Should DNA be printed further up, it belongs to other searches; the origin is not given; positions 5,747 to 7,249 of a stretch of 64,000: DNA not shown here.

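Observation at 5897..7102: Bacterial endonuclease Q-like PHP/Zn-ribbon protein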

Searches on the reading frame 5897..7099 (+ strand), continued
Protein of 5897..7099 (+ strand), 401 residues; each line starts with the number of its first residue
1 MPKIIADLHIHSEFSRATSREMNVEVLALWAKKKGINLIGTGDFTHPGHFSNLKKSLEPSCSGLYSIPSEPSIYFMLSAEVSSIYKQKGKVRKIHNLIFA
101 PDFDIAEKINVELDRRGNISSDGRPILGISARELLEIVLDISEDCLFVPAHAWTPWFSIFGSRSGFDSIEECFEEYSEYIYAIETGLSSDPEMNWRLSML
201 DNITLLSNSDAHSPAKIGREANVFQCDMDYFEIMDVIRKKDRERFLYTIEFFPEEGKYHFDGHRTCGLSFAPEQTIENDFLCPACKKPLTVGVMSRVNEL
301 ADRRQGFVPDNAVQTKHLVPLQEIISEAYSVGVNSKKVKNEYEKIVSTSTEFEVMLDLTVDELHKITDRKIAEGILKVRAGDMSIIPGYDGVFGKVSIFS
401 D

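Call 92: find_homologous_proteins(query=P0124, max_evalue=1e-50)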
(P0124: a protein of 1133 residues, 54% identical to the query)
Query P0124 (1133 aa): 8000 proteins with E <= 1e-50 among 8000 candidates; the best 120 are listed.
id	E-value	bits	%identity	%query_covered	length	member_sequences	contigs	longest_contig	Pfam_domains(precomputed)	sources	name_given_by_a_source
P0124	0.0e+0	2629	100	100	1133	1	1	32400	PF13538.13,PF27218.1,PF01443.25,PF13604.13,PF13361.13,PF13245.13,PF00580.28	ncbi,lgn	-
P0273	0.0e+0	1683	64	100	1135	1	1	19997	PF13538.13,PF27218.1,PF01443.25,PF13604.13,PF13361.13,PF13245.13,PF00580.28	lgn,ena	-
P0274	0.0e+0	1655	64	100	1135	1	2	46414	PF13538.13,PF27218.1,PF01443.25,PF13361.13,PF13245.13,PF00580.28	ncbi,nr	ncbi:MAG: UvrD-helicase domain-containing protein [Desulfosarcina sp.]|nr:UvrD-helicase domain-conta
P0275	0.0e+0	1650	63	100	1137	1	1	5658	PF13538.13,PF27218.1,PF01443.25,PF13604.13,PF13361.13,PF13245.13,PF00580.28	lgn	-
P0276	0.0e+0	1642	62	100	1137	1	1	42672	PF13538.13,PF27218.1,PF01443.25,PF13604.13,PF13361.13,PF13245.13,PF00580.28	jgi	-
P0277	0.0e+0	1636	63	100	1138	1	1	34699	PF13538.13,PF27218.1,PF01443.25,PF13361.13,PF13245.13,PF00580.28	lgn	-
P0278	0.0e+0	1631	63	100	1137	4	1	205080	PF13538.13,PF27218.1,PF13604.13,PF13361.13,PF13245.13,PF00580.28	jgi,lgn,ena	-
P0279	0.0e+0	1630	63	100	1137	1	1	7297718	PF13538.13,PF27218.1,PF01443.25,PF13604.13,PF13361.13,PF13245.13,PF00580.28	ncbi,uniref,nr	ncbi:DNA helicase [Desulfosarcina widdelii]|uniref:DNA 3'-5' helicase n=1 Tax=Desulfosarcina widdeli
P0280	0.0e+0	1625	63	100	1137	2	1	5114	PF13538.13,PF27218.1,PF01443.25,PF13604.13,PF13361.13,PF13245.13,PF00580.28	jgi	-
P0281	0.0e+0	1624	63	100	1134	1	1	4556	PF13538.13,PF27218.1,PF01443.25,PF13604.13,PF13361.13,PF13245.13,PF00580.28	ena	-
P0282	0.0e+0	1619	63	100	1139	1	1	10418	PF13538.13,PF27218.1,PF13086.13,PF01443.25,PF13604.13,PF13361.13,PF13245.13,PF00580.28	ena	-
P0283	0.0e+0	1619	62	100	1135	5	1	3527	PF13538.13,PF27218.1,PF13086.13,PF01443.25,PF13604.13,PF13361.13,PF13245.13,PF00580.28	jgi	jgi:DNA helicase-2/ATP-dependent DNA helicase PcrA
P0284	0.0e+0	1614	63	100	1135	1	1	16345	PF13538.13,PF27218.1,PF13086.13,PF01443.25,PF13604.13,PF13361.13,PF13245.13,PF00580.28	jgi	jgi:uncharacterized protein (TIGR00375 family)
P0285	0.0e+0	1613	62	100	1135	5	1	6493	PF13538.13,PF27218.1,PF01443.25,PF13604.13,PF13361.13,PF13245.13,PF00580.28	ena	-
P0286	0.0e+0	1613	62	100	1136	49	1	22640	PF13538.13,PF27218.1,PF01443.25,PF13604.13,PF13361.13,PF13245.13,PF00580.28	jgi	jgi:DNA helicase-2/ATP-dependent DNA helicase PcrA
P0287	0.0e+0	1608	62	100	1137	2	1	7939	PF13538.13,PF27218.1,PF01443.25,PF13361.13,PF13245.13,PF00580.28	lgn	-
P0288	0.0e+0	1606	63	100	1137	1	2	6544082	PF13538.13,PF27218.1,PF13086.13,PF01443.25,PF13604.13,PF13361.13,PF13245.13,PF00580.28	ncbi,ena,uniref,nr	ncbi:UvrD-helicase domain-containing protein [uncultured Desulfosarcina sp.]|uniref:UvrD-helicase do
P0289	0.0e+0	1602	63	100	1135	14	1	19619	PF13538.13,PF27218.1,PF13086.13,PF01443.25,PF13604.13,PF13361.13,PF13245.13,PF00580.28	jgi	jgi:uncharacterized protein (TIGR00375 family)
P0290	0.0e+0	1598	62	100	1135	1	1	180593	PF13538.13,PF27218.1,PF13086.13,PF01443.25,PF13604.13,PF13361.13,PF13245.13,PF00580.28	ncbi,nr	ncbi:MAG: UvrD-helicase domain-containing protein [Deltaproteobacteria bacterium]|nr:UvrD-helicase d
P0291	0.0e+0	1594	61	100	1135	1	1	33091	PF13538.13,PF27218.1,PF01443.25,PF13361.13,PF13245.13,PF00580.28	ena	-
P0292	0.0e+0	1592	62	100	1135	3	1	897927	PF13538.13,PF27218.1,PF13086.13,PF01443.25,PF13361.13,PF13245.13,PF00580.28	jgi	jgi:ATP-dependent DNA helicase UvrD/PcrA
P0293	0.0e+0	1590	62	100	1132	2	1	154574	PF13538.13,PF27218.1,PF01443.25,PF13604.13,PF13361.13,PF13245.13,PF00580.28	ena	-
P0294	0.0e+0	1589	61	100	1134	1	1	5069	PF13538.13,PF27218.1,PF01443.25,PF13361.13,PF13245.13,PF00580.28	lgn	-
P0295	0.0e+0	1580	61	100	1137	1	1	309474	PF13538.13,PF27218.1,PF01443.25,PF13604.13,PF13361.13,PF13245.13,PF00580.28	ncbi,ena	-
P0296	0.0e+0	1579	61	99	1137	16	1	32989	PF13538.13,PF27218.1,PF01443.25,PF13604.13,PF13361.13,PF13245.13,PF00580.28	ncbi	-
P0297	0.0e+0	1577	60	100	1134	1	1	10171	PF13538.13,PF27218.1,PF01443.25,PF13604.13,PF13361.13,PF13245.13,PF00580.28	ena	-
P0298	0.0e+0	1577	61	100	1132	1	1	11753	PF13538.13,PF27218.1,PF13086.13,PF01443.25,PF13604.13,PF13361.13,PF13245.13,PF00580.28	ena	-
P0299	0.0e+0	1567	61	100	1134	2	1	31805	PF13538.13,PF27218.1,PF13086.13,PF01443.25,PF13604.13,PF13361.13,PF13245.13,PF00580.28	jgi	jgi:uncharacterized protein (TIGR00375 family)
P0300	0.0e+0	1567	61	100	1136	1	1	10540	PF13538.13,PF27218.1,PF13086.13,PF01443.25,PF13604.13,PF13361.13,PF13245.13,PF00580.28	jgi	jgi:DNA helicase II / ATP-dependent DNA helicase PcrA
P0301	0.0e+0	1566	61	100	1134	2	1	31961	PF13538.13,PF27218.1,PF13361.13,PF13245.13,PF00580.28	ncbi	-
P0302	0.0e+0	1563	61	100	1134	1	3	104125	PF13538.13,PF27218.1,PF13604.13,PF13361.13,PF13245.13,PF00580.28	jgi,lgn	jgi:uncharacterized protein (TIGR00375 family)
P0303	0.0e+0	1563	61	100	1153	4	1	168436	PF13538.13,PF27218.1,PF01443.25,PF13604.13,PF13361.13,PF13245.13,PF00580.28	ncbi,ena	-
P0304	0.0e+0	1563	61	100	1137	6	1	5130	PF13538.13,PF27218.1,PF01443.25,PF13361.13,PF13245.13,PF00580.28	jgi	-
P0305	0.0e+0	1561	61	99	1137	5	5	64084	PF13538.13,PF27218.1,PF01443.25,PF13361.13,PF13245.13,PF00580.28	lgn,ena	-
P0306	0.0e+0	1558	60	100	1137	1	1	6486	PF13538.13,PF27218.1,PF01443.25,PF13604.13,PF13361.13,PF13245.13,PF00580.28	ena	-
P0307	0.0e+0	1558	61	100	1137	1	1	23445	PF13538.13,PF27218.1,PF01443.25,PF13604.13,PF13361.13,PF13245.13,PF00580.28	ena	-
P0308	0.0e+0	1553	61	100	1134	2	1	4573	PF13538.13,PF27218.1,PF01443.25,PF13361.13,PF13245.13,PF00580.28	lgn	-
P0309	0.0e+0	1553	60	100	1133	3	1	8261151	PF13538.13,PF27218.1,PF13604.13,PF13361.13,PF13245.13,PF00580.28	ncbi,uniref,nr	ncbi:DNA helicase [Desulfosarcina ovata subsp. sediminis]|uniref:DNA 3'-5' helicase n=1 Tax=Desulfos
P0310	0.0e+0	1552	61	100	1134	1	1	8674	PF13538.13,PF27218.1,PF13086.13,PF01443.25,PF13604.13,PF13361.13,PF13245.13,PF00580.28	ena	-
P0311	0.0e+0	1547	60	100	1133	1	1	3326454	PF13538.13,PF27218.1,PF13086.13,PF01443.25,PF13604.13,PF13361.13,PF13245.13,PF00580.28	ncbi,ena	-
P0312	0.0e+0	1545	60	99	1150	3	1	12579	PF13538.13,PF27218.1,PF01443.25,PF13604.13,PF13361.13,PF13245.13,PF00580.28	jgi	jgi:uncharacterized protein (TIGR00375 family)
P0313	0.0e+0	1544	60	100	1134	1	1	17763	PF13538.13,PF27218.1,PF13086.13,PF01443.25,PF13604.13,PF13361.13,PF13245.13,PF00580.28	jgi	jgi:DNA helicase-2/ATP-dependent DNA helicase PcrA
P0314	0.0e+0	1542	60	100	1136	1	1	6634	PF13538.13,PF27218.1,PF01443.25,PF13604.13,PF13361.13,PF13245.13,PF00580.28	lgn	-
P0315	0.0e+0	1537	61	100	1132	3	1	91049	PF13538.13,PF27218.1,PF13086.13,PF01443.25,PF13604.13,PF13361.13,PF13245.13,PF00580.28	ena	-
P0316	0.0e+0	1535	60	100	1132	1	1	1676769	PF13538.13,PF27218.1,PF01443.25,PF13604.13,PF13361.13,PF13245.13,PF00580.28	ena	-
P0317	0.0e+0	1529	59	100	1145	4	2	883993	PF13538.13,PF27218.1,PF01443.25,PF13361.13,PF13245.13,PF13401.13,PF00580.28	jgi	jgi:DNA helicase-2/ATP-dependent DNA helicase PcrA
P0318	0.0e+0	1523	60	100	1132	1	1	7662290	PF13538.13,PF27218.1,PF13086.13,PF01443.25,PF13604.13,PF13361.13,PF13245.13,PF00580.28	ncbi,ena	-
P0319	0.0e+0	1517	60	100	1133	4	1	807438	PF13538.13,PF27218.1,PF13086.13,PF01443.25,PF13604.13,PF13361.13,PF13245.13,PF00580.28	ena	-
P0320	0.0e+0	1501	59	100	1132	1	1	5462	PF13538.13,PF27218.1,PF01443.25,PF13604.13,PF13361.13,PF13245.13,PF00580.28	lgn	-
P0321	0.0e+0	1487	59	100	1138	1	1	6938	PF13538.13,PF27218.1,PF13086.13,PF01443.25,PF13604.13,PF13361.13,PF13245.13,PF00580.28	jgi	jgi:uncharacterized protein (TIGR00375 family)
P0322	0.0e+0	1475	58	98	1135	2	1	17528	PF13538.13,PF27218.1,PF13086.13,PF13604.13,PF13361.13,PF13245.13,PF13401.13,PF00580.28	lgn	-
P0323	0.0e+0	1456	57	100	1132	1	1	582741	PF13538.13,PF27218.1,PF13086.13,PF01443.25,PF13361.13,PF13245.13,PF00580.28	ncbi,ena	-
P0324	0.0e+0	1453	60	92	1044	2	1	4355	PF13538.13,PF27218.1,PF13086.13,PF01443.25,PF13604.13,PF13361.13,PF13245.13,PF00580.28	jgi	jgi:uncharacterized protein (TIGR00375 family)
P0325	0.0e+0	1451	57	100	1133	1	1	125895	PF13538.13,PF27218.1,PF01443.25,PF13361.13,PF13245.13,PF00580.28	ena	-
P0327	0.0e+0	1433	57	99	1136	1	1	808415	PF13538.13,PF27218.1,PF01443.25,PF13604.13,PF13361.13,PF13245.13,PF00580.28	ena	-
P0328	0.0e+0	1429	61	92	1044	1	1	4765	PF13538.13,PF27218.1,PF01443.25,PF13604.13,PF13361.13,PF13245.13,PF00580.28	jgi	jgi:uncharacterized protein (TIGR00375 family)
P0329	0.0e+0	1421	57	100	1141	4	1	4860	PF13538.13,PF27218.1,PF01443.25,PF13604.13,PF13361.13,PF13245.13,PF00580.28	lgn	-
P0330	0.0e+0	1416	57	100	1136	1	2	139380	PF13538.13,PF27218.1,PF13086.13,PF13604.13,PF13361.13,PF13245.13,PF00580.28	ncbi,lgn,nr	ncbi:UvrD-helicase domain-containing protein [Desulfosarcina sp. OttesenSCG-928-A07]|nr:UvrD-helicas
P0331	0.0e+0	1391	61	89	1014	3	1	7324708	PF13538.13,PF27218.1,PF13086.13,PF01443.25,PF13604.13,PF13361.13,PF13245.13,PF00580.28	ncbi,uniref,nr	ncbi:UvrD-helicase domain-containing protein [Desulfosarcina alkanivorans]|uniref:UvrD-helicase doma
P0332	0.0e+0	1381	60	89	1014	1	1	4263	PF13538.13,PF27218.1,PF01443.25,PF13361.13,PF13245.13,PF00580.28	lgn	-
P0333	0.0e+0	1359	60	88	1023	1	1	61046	PF27218.1,PF13604.13,PF13361.13,PF13245.13,PF00580.28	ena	-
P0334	0.0e+0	1343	61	84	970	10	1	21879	PF13538.13,PF27218.1,PF13086.13,PF01443.25,PF13604.13,PF13361.13,PF13245.13,PF00580.28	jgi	jgi:DNA helicase-2/ATP-dependent DNA helicase PcrA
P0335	0.0e+0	1329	59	89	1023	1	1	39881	PF13538.13,PF27218.1,PF01443.25,PF13361.13,PF13245.13,PF00580.28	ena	-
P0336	0.0e+0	1323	62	81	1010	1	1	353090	PF27218.1,PF13361.13,PF13245.13,PF00580.28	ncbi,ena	-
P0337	0.0e+0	1248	50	99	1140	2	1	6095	PF13538.13,PF27218.1,PF13086.13,PF01443.25,PF13361.13,PF13245.13,PF00580.28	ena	-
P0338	0.0e+0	1245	51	97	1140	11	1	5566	PF13538.13,PF27218.1,PF13086.13,PF01443.25,PF13361.13,PF13245.13,PF00580.28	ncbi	-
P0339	0.0e+0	1239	50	99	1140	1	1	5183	PF13538.13,PF27218.1,PF21445.4,PF01443.25,PF13361.13,PF13245.13,PF00580.28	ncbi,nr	ncbi:MAG: UvrD-helicase domain-containing protein [Thermodesulfobacteriota bacterium]|nr:UvrD-helica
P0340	0.0e+0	1234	50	99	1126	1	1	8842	PF13538.13,PF27218.1,PF13086.13,PF01443.25,PF13361.13,PF13245.13,PF00580.28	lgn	-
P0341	0.0e+0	1228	50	99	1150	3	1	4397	PF13538.13,PF27218.1,PF13086.13,PF01443.25,PF13361.13,PF13245.13,PF00580.28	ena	-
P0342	0.0e+0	1228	50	99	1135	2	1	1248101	PF13538.13,PF27218.1,PF21445.4,PF01443.25,PF13361.13,PF13245.13,PF00580.28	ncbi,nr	ncbi:MAG: hypothetical protein SRB1_00792 [Desulfobacteraceae bacterium Eth-SRB1]|nr:MAG: hypothetic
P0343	0.0e+0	1227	56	86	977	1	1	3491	PF13538.13,PF27218.1,PF13086.13,PF01443.25,PF13361.13,PF13245.13,PF13401.13,PF00580.28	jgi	-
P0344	0.0e+0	1227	51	99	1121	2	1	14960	PF13538.13,PF27218.1,PF01443.25,PF13604.13,PF13361.13,PF13245.13,PF00580.28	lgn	-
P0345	0.0e+0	1224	50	99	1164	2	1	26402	PF13538.13,PF27218.1,PF13086.13,PF01443.25,PF13361.13,PF13245.13,PF00580.28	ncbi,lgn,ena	-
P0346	0.0e+0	1222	51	97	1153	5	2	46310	PF13538.13,PF27218.1,PF13086.13,PF01443.25,PF13604.13,PF13361.13,PF13245.13,PF00580.28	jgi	-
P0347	0.0e+0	1221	50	97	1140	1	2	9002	PF13538.13,PF27218.1,PF13086.13,PF01443.25,PF13361.13,PF13245.13,PF00580.28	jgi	-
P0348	0.0e+0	1220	51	97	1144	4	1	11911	PF13538.13,PF27218.1,PF13086.13,PF01443.25,PF13604.13,PF13361.13,PF13245.13,PF00580.28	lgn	-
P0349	0.0e+0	1219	50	99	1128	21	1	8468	PF13538.13,PF27218.1,PF01443.25,PF13604.13,PF13361.13,PF13245.13,PF00580.28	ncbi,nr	ncbi:MAG: UvrD-helicase domain-containing protein [Desulfobacteraceae bacterium]|nr:UvrD-helicase do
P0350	0.0e+0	1217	49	99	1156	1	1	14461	PF13538.13,PF27218.1,PF01443.25,PF13604.13,PF13361.13,PF13245.13,PF00580.28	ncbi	-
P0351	0.0e+0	1215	50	98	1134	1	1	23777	PF13538.13,PF27218.1,PF13086.13,PF01443.25,PF13604.13,PF13361.13,PF13245.13,PF00580.28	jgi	-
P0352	0.0e+0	1215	50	99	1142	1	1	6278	PF13538.13,PF27218.1,PF13086.13,PF01443.25,PF13361.13,PF13245.13,PF00580.28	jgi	jgi:DNA helicase II / ATP-dependent DNA helicase PcrA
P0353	0.0e+0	1213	51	99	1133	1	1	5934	PF13538.13,PF27218.1,PF13604.13,PF13361.13,PF13245.13,PF00580.28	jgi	jgi:uncharacterized protein (TIGR00375 family)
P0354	0.0e+0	1213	50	98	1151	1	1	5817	PF13538.13,PF27218.1,PF13086.13,PF01443.25,PF13604.13,PF13361.13,PF13245.13,PF00580.28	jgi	-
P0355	0.0e+0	1212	50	99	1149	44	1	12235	PF13538.13,PF27218.1,PF13086.13,PF01443.25,PF13604.13,PF13361.13,PF13245.13,PF00580.28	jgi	-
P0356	0.0e+0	1212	51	98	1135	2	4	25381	PF13538.13,PF27218.1,PF13086.13,PF01443.25,PF13604.13,PF13361.13,PF13245.13,PF00580.28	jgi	jgi:uncharacterized protein (TIGR00375 family)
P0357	0.0e+0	1212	50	97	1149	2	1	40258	PF13538.13,PF27218.1,PF13086.13,PF01443.25,PF13361.13,PF13245.13,PF00580.28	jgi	-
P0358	0.0e+0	1211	49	99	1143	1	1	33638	PF13538.13,PF27218.1,PF01443.25,PF13604.13,PF13361.13,PF13245.13,PF00580.28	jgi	jgi:ATP-dependent DNA helicase UvrD/PcrA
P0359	0.0e+0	1210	50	99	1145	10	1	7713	PF13538.13,PF27218.1,PF13086.13,PF01443.25,PF13361.13,PF13245.13,PF00580.28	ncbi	-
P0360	0.0e+0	1210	50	99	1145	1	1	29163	PF13538.13,PF27218.1,PF13086.13,PF01443.25,PF13604.13,PF13361.13,PF13245.13,PF00580.28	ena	-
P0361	0.0e+0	1210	50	100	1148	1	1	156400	PF13538.13,PF27218.1,PF13086.13,PF01443.25,PF13604.13,PF13361.13,PF13245.13,PF04851.22,PF00580.28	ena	-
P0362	0.0e+0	1210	51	99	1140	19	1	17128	PF13538.13,PF27218.1,PF13086.13,PF13604.13,PF13361.13,PF13245.13,PF00580.28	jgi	-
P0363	0.0e+0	1209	50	97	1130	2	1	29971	PF13538.13,PF27218.1,PF13086.13,PF01443.25,PF13604.13,PF13361.13,PF13245.13,PF00580.28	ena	-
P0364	0.0e+0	1209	51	99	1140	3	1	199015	PF13538.13,PF27218.1,PF01443.25,PF13361.13,PF13245.13,PF00580.28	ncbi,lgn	-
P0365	0.0e+0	1208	50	98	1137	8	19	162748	PF13538.13,PF27218.1,PF01443.25,PF13604.13,PF13361.13,PF13245.13,PF00580.28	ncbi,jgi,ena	jgi:uncharacterized protein (TIGR00375 family)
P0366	0.0e+0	1208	50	98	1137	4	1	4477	PF13538.13,PF27218.1,PF01443.25,PF13604.13,PF13361.13,PF13245.13,PF00580.28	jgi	jgi:uncharacterized protein (TIGR00375 family)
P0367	0.0e+0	1208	50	99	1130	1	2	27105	PF13538.13,PF27218.1,PF13086.13,PF01443.25,PF13604.13,PF13361.13,PF13245.13,PF00580.28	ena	-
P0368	0.0e+0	1208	50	97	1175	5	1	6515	PF13538.13,PF27218.1,PF13086.13,PF01443.25,PF13604.13,PF13361.13,PF13245.13,PF00580.28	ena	-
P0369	0.0e+0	1207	51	99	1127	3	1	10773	PF13538.13,PF27218.1,PF13086.13,PF01443.25,PF13361.13,PF13245.13,PF00580.28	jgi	-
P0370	0.0e+0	1207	51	97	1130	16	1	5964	PF13538.13,PF27218.1,PF13086.13,PF01443.25,PF13604.13,PF13361.13,PF13245.13,PF00580.28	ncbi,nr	ncbi:MAG: UvrD-helicase domain-containing protein [Desulfobacterales bacterium]|nr:UvrD-helicase dom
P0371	0.0e+0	1207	49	99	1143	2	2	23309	PF13538.13,PF27218.1,PF01443.25,PF13604.13,PF13361.13,PF13245.13,PF00580.28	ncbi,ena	-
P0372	0.0e+0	1206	49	97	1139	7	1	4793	PF13538.13,PF27218.1,PF01443.25,PF13604.13,PF13361.13,PF13245.13,PF00580.28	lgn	-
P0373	0.0e+0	1206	51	99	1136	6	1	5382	PF13538.13,PF27218.1,PF13086.13,PF01443.25,PF13604.13,PF13361.13,PF13245.13,PF00580.28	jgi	jgi:uncharacterized protein (TIGR00375 family)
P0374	0.0e+0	1206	51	99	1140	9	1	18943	PF13538.13,PF27218.1,PF13086.13,PF01443.25,PF13604.13,PF13361.13,PF13245.13,PF00580.28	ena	-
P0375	0.0e+0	1206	49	99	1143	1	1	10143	PF13538.13,PF27218.1,PF01443.25,PF13604.13,PF13361.13,PF13245.13,PF00580.28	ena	-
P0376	0.0e+0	1205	49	99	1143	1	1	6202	PF13538.13,PF27218.1,PF01443.25,PF13604.13,PF13361.13,PF13245.13,PF00580.28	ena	-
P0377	0.0e+0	1204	50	99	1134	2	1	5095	PF13538.13,PF27218.1,PF13086.13,PF01443.25,PF13604.13,PF13361.13,PF13245.13,PF00580.28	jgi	jgi:uncharacterized protein (TIGR00375 family)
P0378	0.0e+0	1203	50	97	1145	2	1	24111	PF13538.13,PF27218.1,PF01443.25,PF13604.13,PF13361.13,PF13245.13,PF00580.28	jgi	-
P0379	0.0e+0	1203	50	97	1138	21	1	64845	PF13538.13,PF27218.1,PF13086.13,PF01443.25,PF13604.13,PF13361.13,PF13245.13,PF00580.28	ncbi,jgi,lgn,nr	ncbi:MAG: UvrD-helicase domain-containing protein [Deltaproteobacteria bacterium]|jgi:uncharacterize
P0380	0.0e+0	1203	50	99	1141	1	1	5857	PF13538.13,PF27218.1,PF13086.13,PF01443.25,PF13604.13,PF13361.13,PF13245.13,PF00580.28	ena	-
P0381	0.0e+0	1203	50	99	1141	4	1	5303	PF13538.13,PF27218.1,PF13086.13,PF01443.25,PF13604.13,PF13361.13,PF13245.13,PF00580.28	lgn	-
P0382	0.0e+0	1203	50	99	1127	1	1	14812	PF13538.13,PF27218.1,PF13086.13,PF01443.25,PF13361.13,PF13245.13,PF00580.28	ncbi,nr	ncbi:MAG: UvrD-helicase domain-containing protein [Deltaproteobacteria bacterium]|nr:UvrD-helicase d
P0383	0.0e+0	1203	49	99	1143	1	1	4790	PF13538.13,PF27218.1,PF01443.25,PF13604.13,PF13361.13,PF13245.13,PF00580.28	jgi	-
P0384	0.0e+0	1202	50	99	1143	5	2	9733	PF13538.13,PF27218.1,PF13086.13,PF01443.25,PF13604.13,PF13361.13,PF13245.13,PF00580.28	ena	-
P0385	0.0e+0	1202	50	99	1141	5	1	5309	PF13538.13,PF27218.1,PF01443.25,PF13604.13,PF13361.13,PF13245.13,PF00580.28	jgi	-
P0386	0.0e+0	1202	51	99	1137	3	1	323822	PF13538.13,PF27218.1,PF13086.13,PF01443.25,PF13604.13,PF13361.13,PF13245.13,PF00580.28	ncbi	ncbi:MAG: UvrD-helicase domain-containing protein [Pseudomonadota bacterium]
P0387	0.0e+0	1202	50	99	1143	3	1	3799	PF13538.13,PF27218.1,PF13086.13,PF01443.25,PF13604.13,PF13361.13,PF13245.13,PF00580.28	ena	-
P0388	0.0e+0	1202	49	99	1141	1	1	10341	PF13538.13,PF27218.1,PF01443.25,PF13604.13,PF13361.13,PF13245.13,PF00580.28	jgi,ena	-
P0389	0.0e+0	1201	50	99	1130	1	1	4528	PF13538.13,PF27218.1,PF13086.13,PF01443.25,PF13604.13,PF13361.13,PF13245.13,PF00580.28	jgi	jgi:DNA helicase-2/ATP-dependent DNA helicase PcrA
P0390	0.0e+0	1201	50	99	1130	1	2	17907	PF13538.13,PF27218.1,PF01443.25,PF13604.13,PF13361.13,PF13245.13,PF00580.28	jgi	jgi:DNA helicase-2/ATP-dependent DNA helicase PcrA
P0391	0.0e+0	1201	50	97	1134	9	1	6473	PF13538.13,PF27218.1,PF13086.13,PF01443.25,PF13604.13,PF13361.13,PF13245.13,PF00580.28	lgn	-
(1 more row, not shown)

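Call 94: find_related_loci(query=A3, collection=viral_contigs, flank=3000)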
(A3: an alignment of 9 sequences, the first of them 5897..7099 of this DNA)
Query A3 (401 aa) in viral_contigs; peptide patterns used: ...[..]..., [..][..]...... (x = any residue, [..] = any of these).
13 stretches matched a pattern, but none encodes a relative of the query by tblastn (E <= 1e-3).
